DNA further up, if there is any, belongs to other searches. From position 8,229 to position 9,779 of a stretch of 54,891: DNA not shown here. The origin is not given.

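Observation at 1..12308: Candidate uncharacterised N-heterocycle catabolic island headed by a thiaminase-I-like gene and a GntR regulator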

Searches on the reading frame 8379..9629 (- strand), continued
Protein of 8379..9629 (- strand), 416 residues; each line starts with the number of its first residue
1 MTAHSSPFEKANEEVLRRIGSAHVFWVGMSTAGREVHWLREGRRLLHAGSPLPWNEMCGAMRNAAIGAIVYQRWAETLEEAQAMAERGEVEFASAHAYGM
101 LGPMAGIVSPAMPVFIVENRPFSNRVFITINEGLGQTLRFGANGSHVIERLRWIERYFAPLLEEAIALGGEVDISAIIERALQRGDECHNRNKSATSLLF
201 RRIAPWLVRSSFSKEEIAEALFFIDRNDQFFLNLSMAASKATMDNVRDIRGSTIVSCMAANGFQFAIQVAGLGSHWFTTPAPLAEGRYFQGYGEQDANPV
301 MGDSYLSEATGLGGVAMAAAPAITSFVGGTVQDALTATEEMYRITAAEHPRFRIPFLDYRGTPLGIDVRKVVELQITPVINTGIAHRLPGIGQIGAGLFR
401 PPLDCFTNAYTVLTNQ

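Call 17: find_encoding_contigs(protein=P0096, flank=10000, max_places=1)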
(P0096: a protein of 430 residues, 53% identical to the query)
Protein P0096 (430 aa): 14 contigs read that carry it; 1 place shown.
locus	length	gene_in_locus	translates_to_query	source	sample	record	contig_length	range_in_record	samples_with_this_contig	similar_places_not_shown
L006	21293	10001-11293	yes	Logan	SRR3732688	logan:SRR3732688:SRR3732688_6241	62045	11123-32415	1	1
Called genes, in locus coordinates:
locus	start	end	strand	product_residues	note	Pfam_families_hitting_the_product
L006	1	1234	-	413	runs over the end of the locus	PF07969:Amidohydro_3 (weak), PF01979:Amidohydro_1, PF07969:Amidohydro_3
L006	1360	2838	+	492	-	PF01979:Amidohydro_1, PF07969:Amidohydro_3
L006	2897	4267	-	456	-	PF01979:Amidohydro_1, PF07969:Amidohydro_3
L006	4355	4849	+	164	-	-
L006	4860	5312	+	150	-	PF00383:dCMP_cyt_deam_1, PF14437:MafB19-deam, PF14439:Bd3614-deam (weak)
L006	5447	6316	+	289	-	PF00941:FAD_binding_5, PF03450:CO_deh_flav_C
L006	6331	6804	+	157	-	PF00111:Fer2, PF13085:Fer2_3 (weak), PF01799:Fer2_2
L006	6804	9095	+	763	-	PF01315:Ald_Xan_dh_C, PF02738:MoCoBD_1, PF20256:MoCoBD_2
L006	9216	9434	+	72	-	-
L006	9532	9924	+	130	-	PF01042:Ribonuc_L-PSP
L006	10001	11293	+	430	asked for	PF06545:AllG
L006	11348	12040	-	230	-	PF04199:Cyclase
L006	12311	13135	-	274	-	PF03413:PepSY (faint)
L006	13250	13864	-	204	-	PF19609:DUF6114, PF01047:MarR (faint), PF12802:MarR_2 (weak), PF24034:DUF7343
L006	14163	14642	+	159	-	-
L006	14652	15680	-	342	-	PF04015:DUF362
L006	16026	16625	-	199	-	PF01930:Cas_Cas4, PF12705:PDDEXK_1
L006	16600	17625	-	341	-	PF01867:Cas_Cas1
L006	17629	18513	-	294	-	PF06023:Csa1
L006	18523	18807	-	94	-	PF09827:CRISPR_Cas2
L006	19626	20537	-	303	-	PF27225:AF_1859_N, PF10040:CRISPR_Cas6 (faint)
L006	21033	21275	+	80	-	PF04014:MazE_antitoxin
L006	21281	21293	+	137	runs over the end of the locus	PF01850:PIN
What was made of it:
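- In an archaeon (L006, call 17) it sits beside several amidohydrolases. It sits with amidohydrolases and a cytidine-deaminase-like gene in L006 (call 17).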

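Call 24: find_related_loci(query=A1, collection=genome_contigs, flank=10000)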
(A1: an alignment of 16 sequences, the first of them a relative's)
Query A1 (401 aa) in genome_contigs; peptide patterns used: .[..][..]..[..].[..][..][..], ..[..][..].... (x = any residue, [..] = any of these).
600 stretches matched a pattern (row limit reached: there are more); 543 encode a relative of the query (tblastn E <= 1e-3); the best 80 are kept; 80 distinct loci.
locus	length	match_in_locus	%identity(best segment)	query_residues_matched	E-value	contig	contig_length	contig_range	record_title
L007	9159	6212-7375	57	10-398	2e-152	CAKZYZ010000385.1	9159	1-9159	MAG TPA_asm: uncultured bacterium isolate DRR093004_bin.13_CONCOCT_v1.1_MAG genome assembly, contig: ERZ1742238.4186, wh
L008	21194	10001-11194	53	1-398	1e-146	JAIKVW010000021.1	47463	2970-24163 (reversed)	MAG: Lachnospiraceae bacterium isolate RUI412 k141_9558223_flag=1_multi=12.9975_len=47463, whole genome shotgun sequence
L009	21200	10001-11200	51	1-401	1e-138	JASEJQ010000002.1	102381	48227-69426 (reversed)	MAG: Thermoanaerobacteraceae bacterium isolate Yes75-04 NODE_2_length_102381_cov_7.469548, whole genome shotgun sequence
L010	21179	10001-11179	51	1-394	2e-134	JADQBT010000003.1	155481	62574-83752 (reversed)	MAG: Halanaerobiales bacterium isolate Soudan_29 NODE_72_length_155481_cov_30.784689, whole genome shotgun sequence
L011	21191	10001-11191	52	2-398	3e-134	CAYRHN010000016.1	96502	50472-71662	MAG TPA_asm: uncultured Anaerolineaceae bacterium isolate SRP216815_co1_295 genome assembly, contig: NODE_256_length_965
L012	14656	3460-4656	50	1-398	3e-134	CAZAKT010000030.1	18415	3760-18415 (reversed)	MAG TPA_asm: uncultured Mageeibacillus sp. isolate binchicken_co39_524 genome assembly, contig: NODE_7336_length_18415_c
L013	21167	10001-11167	50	12-401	1e-133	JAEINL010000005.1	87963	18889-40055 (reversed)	MAG: Sphaerochaeta sp. isolate MAG3 NODE_269_length_87963_cov_73.567110, whole genome shotgun sequence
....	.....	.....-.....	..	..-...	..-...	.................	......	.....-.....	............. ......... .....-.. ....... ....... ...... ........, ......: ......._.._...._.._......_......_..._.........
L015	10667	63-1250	52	1-398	4e-132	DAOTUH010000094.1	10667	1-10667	MAG TPA_asm: Anaerolineae bacterium isolate F17_49 k129_2512892, whole genome shotgun sequence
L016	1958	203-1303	52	28-394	9e-141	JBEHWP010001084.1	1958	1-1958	MAG: Vulcanimicrobiota bacterium isolate ER1 k141_723769_length_1958_cov_5.0000, whole genome shotgun sequence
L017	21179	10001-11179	49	1-394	2e-131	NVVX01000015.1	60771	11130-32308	MAG: Alkaliphilus sp. isolate NORP52 Contig_source1383C_1227, whole genome shotgun sequence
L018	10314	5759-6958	51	1-400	8e-131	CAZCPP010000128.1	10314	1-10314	MAG TPA_asm: uncultured Anaerolineaceae bacterium isolate binchicken_co97_16 genome assembly, contig: NODE_25203_length_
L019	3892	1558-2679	54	28-401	1e-133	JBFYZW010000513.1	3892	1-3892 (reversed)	MAG: Deltaproteobacteria bacterium isolate PPR_0449 k121_2695556, whole genome shotgun sequence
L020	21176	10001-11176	49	2-394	9e-131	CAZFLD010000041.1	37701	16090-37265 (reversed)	MAG TPA_asm: uncultured Spirochaetales bacterium isolate SRP141376_co3_407 genome assembly, contig: NODE_2735_length_377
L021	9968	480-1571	53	30-393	1e-130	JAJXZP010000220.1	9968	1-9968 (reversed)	MAG: bacterium isolate BP7.bin59 NODE_11989_length_9968_cov_1.322020, whole genome shotgun sequence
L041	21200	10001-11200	47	1-401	9e-127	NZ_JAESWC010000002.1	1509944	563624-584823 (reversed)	Clostridium rhizosphaerae strain YIM B02515 GCM70020049_2, whole genome shotgun sequence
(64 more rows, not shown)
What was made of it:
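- Tried and rejected: GTDB genome scan with a DUF1116 alignment (call 24).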

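Call 30: search_solved_structures(query=window:8379-9629:-, max_evalue=0.01)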
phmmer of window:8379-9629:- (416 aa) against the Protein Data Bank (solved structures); distinct sequences matched with E-value up to 0.01: 1.
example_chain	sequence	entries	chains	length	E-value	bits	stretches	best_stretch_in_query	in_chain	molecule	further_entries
3clq_A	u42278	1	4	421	2.5e-104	352.8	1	8-413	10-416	Uncharacterized protein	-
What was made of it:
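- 8379..9584 (-): DUF1116/AllG-family protein without AllF or AllH partners; biochemical role unknown. PDB 3CLQ, an uncharacterised protein, matches at E 2.5e-104 (call 30).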

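Call 47: search_protein_families(library=pfam, proteins=[L041:5106-5798:+, L041:5786-6982:+, L041:6985-7326:+, L041:7340-8251:+, L041:8220-9809:+, L041:9800-11206:+, L041:11225-12010:+, L041:15789-17072:+, L041:4065-4730:-, L041:3167-4024:+], max_evalue=0.00001)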
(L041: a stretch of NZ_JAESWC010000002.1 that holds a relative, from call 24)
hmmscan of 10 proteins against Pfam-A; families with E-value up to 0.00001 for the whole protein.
L041:5106-5798:+ (230 aa): 0 families

L041:5786-6982:+ (398 aa): 3 families
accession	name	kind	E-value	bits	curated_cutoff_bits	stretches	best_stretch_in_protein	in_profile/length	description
PF22691.2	Thiolase_C_1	-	2e-45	154.5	28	1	250-394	1-143/144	Thiolase C-terminal domain-like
PF00108.29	Thiolase_N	-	7.9e-25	88.1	26.4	1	4-232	1-258/260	Thiolase, N-terminal domain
PF02803.24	Thiolase_C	-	1.4e-11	44.6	27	1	271-369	25-105/123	Thiolase, C-terminal domain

L041:6985-7326:+ (113 aa): 1 family
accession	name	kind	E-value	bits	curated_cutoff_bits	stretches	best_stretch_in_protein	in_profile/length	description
PF12172.15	zf-ChsH2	-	5.3e-07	29.8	23.2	1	7-33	11-37/37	ChsH2, rubredoxin-like zinc ribbon domain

L041:7340-8251:+ (303 aa): 1 family
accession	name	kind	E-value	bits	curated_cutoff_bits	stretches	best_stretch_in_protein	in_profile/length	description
PF11392.14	AllH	-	4.2e-23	82.5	25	1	180-286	1-108/109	Oxamate carbamoyltransferase subunit AllH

L041:8220-9809:+ (529 aa): 2 families
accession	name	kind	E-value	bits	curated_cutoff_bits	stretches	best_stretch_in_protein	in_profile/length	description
PF00549.24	Ligase_CoA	-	4.2e-32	111.4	24.5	1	355-514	1-125/128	CoA-ligase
PF02629.25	CoA_binding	-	1.1e-10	42.6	22.3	1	198-289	3-93/97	CoA binding domain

L041:9800-11206:+ (468 aa): 1 family
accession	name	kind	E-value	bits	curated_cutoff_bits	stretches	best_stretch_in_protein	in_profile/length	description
PF06545.17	AllG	-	6.1e-102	340.1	27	1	141-355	1-215/215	Oxamate carbamoyltransferase subunit AllG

L041:11225-12010:+ (261 aa): 1 family
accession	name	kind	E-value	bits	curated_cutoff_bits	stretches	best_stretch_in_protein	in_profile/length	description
PF04199.19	Cyclase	-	4.6e-34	118.1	23.1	1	11-168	1-142/142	Putative cyclase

L041:15789-17072:+ (427 aa): 1 family
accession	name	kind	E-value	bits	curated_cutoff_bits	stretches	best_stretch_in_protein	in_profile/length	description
PF00860.26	Xan_ur_permease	-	7.4e-96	321.6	27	1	19-382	3-386/389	Permease family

L041:4065-4730:- (221 aa): 4 families
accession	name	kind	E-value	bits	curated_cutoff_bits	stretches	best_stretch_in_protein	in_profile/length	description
PF00406.28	ADK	-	1.8e-49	168.2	26.8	1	10-194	1-149/151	Adenylate kinase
PF13207.12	AAA_17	-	2e-26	93.4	27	1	11-131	1-121/136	AAA domain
PF05191.20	ADK_lid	-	5.1e-13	49.1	26.6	1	132-167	1-36/36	Adenylate kinase, active site lid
PF17213.9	Hydin_ADK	-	1.7e-06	28.8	27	0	63-90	168-195/196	Hydin Adenylate kinase-like domain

L041:3167-4024:+ (285 aa): 1 family
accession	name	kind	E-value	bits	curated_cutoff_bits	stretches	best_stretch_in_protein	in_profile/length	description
PF02401.23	LYTB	-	3.3e-93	312.3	24.5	1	5-279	1-266/267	LytB protein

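Call 66: predict_structure(alignment_id=A1)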
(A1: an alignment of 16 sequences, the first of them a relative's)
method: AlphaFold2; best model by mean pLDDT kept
length: 401 residues; sequences in the alignment: 16
mean_pLDDT: 86.5   pTM: 0.87
mean pLDDT of the five models: 86.5, 82.7, 80.7, 79.1, 75.2
residues with pLDDT >= 90: 185; 70-90: 179; 50-70: 35; < 50: 2
segments of 3 or more residues with pLDDT < 50: none
pLDDT, mean of each block of 10 residues (from residue 1): 92 96 94 86 86 95 96 93 79 90 94 74 76 90 95 95 83 74 90 95 87 80 89 91 83 92 88 89 68 60 70 82 91 87 86 96 83 80 88 94 80
secondary structure, 60 per line:
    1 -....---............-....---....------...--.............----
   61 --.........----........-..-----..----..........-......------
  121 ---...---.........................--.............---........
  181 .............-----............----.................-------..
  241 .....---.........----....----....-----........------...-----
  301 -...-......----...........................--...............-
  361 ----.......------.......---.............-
elements in order: H2-5 E9-16 H17-20 H22-25 E29-32 H44-56 H63-71 E76-79 H80-83 E98-104 E109-114 H130-154 H159-169 H173-193 H199-210 H215-231 E239-245 E249-254 E262-265 E270-273 E282-286 H306-311 H316-329 E330-339 E345-352 H353-359 E365-371 E378-384 H388-400

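Call 69: fold_search(model_id=the predicted structure, library=pdb)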
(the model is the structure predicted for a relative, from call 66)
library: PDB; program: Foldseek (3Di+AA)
matches with E <= 10: 68; with E <= 0.001: 3
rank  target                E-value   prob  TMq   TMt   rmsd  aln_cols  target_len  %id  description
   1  3clq_A                8.4e-41  1.00  0.95  0.90   1.7       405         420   41  Crystal structure of a conserved protein of unknown function from Enterococcus faecalis V583 (released 2008-04-08)
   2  3clq_D                3.1e-40  1.00  0.94  0.90   2.0       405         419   41  Crystal structure of a conserved protein of unknown function from Enterococcus faecalis V583 (released 2008-04-08)
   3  3clq_B                1.1e-39  1.00  0.96  0.91   1.6       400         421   42  Crystal structure of a conserved protein of unknown function from Enterococcus faecalis V583 (released 2008-04-08)
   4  3j8y_K                1.1e+00  0.02  0.07  0.08  16.2       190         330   11  High-resolution structure of ATP analog-bound kinesin on microtubules (released 2014-12-10)
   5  6u8q_D                1.3e+00  0.02  0.09  0.12  20.8       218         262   10  CryoEM structure of HIV-1 cleaved synaptic complex (CSC) intasome (released 2020-02-05)
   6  8kc0                  1.6e+00  0.03  0.07  0.17  13.5       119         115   15  De novo design protein -NB8 (released 2024-08-07)
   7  9c29_D                2.1e+00  0.01  0.09  0.10  19.6       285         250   10  Hexadecamer of NL4-3 WT HIV-1 intasome (released 2025-06-25)
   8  6hzo_C                2.4e+00  0.01  0.12  0.15  17.8       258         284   13  Apo structure of TP domain from Haemophilus influenzae Penicillin-Binding Protein 3 (released 2019-11-20)
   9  9rmu_B                2.5e+00  0.02  0.11  0.15  14.8       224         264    6  SIVtal integrase in complex with RNA stem-loop (focused refinement of the filament repeat unit) (released 2025-12-10)
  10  6rwl_D                2.6e+00  0.01  0.09  0.16  21.3       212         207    7  SIVrcm intasome (released 2020-02-05)
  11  9c29_G                2.6e+00  0.01  0.07  0.09  18.4       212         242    9  Hexadecamer of NL4-3 WT HIV-1 intasome (released 2025-06-25)
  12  3pas_B                3.1e+00  0.04  0.09  0.14  10.3       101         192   17  Crystal structure of a TetR family transcription regulator (Maqu_1417) from MARINOBACTER AQUAEOLEI VT8 at 1.90 A resol (released 2010-11-17)
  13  4po2_B                3.1e+00  0.02  0.09  0.14  16.5       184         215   14  Crystal Structure of the Stress-Inducible Human Heat Shock Protein HSP70 Substrate-Binding Domain in Complex with Pept (released 2014-08-20)
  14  6dhj_B                3.7e+00  0.01  0.10  0.11  18.1       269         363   12  Crystal structures of cyanuric acid hydrolase from Moorella thermoacetica (released 2019-06-26)
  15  6u8q_I                3.9e+00  0.01  0.09  0.15  21.4       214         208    9  CryoEM structure of HIV-1 cleaved synaptic complex (CSC) intasome (released 2020-02-05)
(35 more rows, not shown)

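Call 79: search_protein_families(library=pfam, proteins=[L001:6570-7133:+], max_evalue=0.001)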
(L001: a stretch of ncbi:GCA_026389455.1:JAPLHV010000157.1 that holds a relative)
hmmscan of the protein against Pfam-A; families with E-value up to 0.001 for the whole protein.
L001:6570-7133:+ (187 aa): 1 family
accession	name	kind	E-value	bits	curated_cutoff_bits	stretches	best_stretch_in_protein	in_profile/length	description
PF14249.11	Tocopherol_cycl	-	8.4e-13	48.5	26.6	1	2-176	147-321/335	Tocopherol cyclase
